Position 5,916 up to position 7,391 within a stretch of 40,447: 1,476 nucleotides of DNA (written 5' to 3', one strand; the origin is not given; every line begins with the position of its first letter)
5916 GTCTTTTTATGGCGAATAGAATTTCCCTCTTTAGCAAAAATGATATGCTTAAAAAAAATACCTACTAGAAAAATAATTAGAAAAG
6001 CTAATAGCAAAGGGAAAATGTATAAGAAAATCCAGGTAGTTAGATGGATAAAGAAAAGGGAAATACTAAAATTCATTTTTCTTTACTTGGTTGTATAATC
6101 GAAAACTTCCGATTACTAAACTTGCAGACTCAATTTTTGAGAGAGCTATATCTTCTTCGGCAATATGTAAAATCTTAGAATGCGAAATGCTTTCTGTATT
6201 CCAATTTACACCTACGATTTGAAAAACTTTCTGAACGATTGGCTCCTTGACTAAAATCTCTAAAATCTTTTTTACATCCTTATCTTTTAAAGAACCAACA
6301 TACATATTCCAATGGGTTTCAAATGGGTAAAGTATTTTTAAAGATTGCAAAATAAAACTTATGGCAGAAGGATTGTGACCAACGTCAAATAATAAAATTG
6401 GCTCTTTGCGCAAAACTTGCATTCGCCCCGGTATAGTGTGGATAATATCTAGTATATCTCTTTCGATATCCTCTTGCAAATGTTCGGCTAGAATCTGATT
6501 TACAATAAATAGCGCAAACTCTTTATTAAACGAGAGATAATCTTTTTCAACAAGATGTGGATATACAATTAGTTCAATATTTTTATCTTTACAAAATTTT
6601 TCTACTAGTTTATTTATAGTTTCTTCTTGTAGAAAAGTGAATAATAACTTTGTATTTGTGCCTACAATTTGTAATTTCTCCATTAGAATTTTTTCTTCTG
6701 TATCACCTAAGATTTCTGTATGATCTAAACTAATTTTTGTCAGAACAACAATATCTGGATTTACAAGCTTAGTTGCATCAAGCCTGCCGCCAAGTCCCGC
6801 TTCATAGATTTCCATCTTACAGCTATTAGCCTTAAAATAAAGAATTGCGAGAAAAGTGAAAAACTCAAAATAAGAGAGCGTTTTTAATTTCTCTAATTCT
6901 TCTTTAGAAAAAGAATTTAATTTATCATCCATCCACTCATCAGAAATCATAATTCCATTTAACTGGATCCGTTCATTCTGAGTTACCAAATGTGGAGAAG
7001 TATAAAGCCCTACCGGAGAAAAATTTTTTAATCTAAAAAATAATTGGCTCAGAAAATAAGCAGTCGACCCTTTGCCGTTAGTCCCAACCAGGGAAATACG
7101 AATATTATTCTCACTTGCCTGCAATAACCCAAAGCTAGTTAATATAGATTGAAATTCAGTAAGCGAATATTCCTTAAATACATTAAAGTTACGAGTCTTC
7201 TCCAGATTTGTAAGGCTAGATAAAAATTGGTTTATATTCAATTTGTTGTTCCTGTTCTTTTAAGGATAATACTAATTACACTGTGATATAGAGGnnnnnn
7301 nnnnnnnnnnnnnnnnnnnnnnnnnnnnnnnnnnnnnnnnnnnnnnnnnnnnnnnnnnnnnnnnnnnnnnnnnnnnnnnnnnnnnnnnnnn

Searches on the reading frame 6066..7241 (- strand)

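Call 53: search_protein_families(library=pfam, proteins=[window:6066-7241:-], max_evalue=0.00001)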
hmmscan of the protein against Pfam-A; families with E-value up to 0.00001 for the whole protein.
window:6066-7241:- (391 aa): 2 families
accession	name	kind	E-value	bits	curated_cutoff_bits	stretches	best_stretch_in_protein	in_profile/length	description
PF08245.18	Mur_ligase_M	-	9.7e-09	35.9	24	1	53-229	3-147/200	Mur ligase middle domain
PF02875.26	Mur_ligase_C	-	3.3e-06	28.4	28.4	1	272-332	1-70/127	Mur ligase, glutamate ligase domain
